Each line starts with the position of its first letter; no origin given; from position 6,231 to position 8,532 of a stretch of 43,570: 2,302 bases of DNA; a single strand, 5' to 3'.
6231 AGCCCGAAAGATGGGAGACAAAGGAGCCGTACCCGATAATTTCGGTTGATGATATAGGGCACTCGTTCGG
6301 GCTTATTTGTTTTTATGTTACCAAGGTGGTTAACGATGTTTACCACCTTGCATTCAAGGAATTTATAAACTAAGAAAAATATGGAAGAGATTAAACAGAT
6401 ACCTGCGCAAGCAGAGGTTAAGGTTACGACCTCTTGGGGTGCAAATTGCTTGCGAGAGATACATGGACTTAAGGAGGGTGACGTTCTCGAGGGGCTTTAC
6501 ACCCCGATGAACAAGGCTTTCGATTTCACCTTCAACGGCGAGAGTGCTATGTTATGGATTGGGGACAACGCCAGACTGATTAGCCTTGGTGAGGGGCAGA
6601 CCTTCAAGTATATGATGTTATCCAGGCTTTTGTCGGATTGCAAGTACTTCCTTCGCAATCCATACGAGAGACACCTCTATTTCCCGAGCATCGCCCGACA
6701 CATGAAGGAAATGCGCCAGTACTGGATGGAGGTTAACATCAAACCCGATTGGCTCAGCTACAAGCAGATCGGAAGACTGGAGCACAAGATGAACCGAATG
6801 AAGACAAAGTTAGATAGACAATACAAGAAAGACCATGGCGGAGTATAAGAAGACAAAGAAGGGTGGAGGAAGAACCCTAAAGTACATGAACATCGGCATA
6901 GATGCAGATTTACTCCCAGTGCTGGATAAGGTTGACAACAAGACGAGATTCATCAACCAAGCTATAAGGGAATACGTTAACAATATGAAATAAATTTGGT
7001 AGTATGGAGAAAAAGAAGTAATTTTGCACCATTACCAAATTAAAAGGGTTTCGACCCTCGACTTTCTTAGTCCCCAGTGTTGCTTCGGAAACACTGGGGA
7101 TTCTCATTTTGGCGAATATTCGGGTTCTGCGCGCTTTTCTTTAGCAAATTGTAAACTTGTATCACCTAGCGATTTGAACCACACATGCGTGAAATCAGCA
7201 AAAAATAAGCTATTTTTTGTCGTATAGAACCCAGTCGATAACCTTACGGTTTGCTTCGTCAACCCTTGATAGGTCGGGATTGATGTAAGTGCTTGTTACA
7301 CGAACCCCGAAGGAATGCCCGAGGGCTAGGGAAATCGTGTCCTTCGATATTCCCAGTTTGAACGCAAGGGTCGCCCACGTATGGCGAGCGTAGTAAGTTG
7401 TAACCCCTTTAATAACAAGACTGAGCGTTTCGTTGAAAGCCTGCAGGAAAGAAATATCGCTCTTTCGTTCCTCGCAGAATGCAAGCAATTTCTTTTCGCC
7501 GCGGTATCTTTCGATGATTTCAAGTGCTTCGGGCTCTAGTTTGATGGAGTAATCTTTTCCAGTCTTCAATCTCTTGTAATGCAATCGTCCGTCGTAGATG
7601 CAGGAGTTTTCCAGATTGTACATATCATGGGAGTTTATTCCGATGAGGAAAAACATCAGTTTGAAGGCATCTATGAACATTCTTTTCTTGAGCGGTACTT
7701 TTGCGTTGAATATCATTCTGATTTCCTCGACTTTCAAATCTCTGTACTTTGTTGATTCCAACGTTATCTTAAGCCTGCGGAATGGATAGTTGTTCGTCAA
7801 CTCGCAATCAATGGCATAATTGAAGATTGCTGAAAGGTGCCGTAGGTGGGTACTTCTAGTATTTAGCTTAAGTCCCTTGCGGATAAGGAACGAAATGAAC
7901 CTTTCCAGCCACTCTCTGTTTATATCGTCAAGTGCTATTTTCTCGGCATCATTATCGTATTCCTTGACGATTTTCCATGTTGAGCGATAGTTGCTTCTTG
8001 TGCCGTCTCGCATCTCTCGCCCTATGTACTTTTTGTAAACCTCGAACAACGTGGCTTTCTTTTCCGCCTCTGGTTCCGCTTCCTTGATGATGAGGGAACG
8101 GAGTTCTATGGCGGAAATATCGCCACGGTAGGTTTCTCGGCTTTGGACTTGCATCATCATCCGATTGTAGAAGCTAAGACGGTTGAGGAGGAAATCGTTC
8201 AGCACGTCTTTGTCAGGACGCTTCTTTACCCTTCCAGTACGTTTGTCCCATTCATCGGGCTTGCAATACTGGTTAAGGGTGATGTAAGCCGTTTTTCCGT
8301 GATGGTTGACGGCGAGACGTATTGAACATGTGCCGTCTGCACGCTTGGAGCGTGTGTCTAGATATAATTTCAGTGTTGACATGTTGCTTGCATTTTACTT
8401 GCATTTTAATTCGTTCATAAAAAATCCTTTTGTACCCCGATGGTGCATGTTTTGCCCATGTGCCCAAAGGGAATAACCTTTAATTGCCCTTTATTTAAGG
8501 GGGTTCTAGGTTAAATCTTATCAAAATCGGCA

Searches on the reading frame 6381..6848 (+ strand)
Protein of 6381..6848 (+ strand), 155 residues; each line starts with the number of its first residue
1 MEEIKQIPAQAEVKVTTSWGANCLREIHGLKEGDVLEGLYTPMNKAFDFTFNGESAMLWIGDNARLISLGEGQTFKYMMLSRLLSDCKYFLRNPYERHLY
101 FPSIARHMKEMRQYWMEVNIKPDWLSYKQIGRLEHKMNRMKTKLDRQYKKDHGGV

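Call 88: search_protein_families(library=phrogs, max_evalue=0.001, proteins=[window:6381-6848:+])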
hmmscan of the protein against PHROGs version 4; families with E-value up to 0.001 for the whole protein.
window:6381-6848:+ (155 aa): 1 family
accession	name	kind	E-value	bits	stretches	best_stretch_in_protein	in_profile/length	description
phrog_15551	-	unknown function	9.6e-15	55.6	1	73-138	15-82/84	-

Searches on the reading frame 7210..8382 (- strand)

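Call 17: search_protein_families(library=phrogs, max_evalue=0.00001, proteins=[window:7210-8382:-])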
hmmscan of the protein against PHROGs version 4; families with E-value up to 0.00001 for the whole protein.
window:7210-8382:- (390 aa): 2 families
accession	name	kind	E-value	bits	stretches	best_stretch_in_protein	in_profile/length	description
phrog_1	-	integration and excision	2.1e-29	104.3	1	105-384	159-450/611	integrase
phrog_216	-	integration and excision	2.2e-11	44.4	1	177-380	16-235/301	integrase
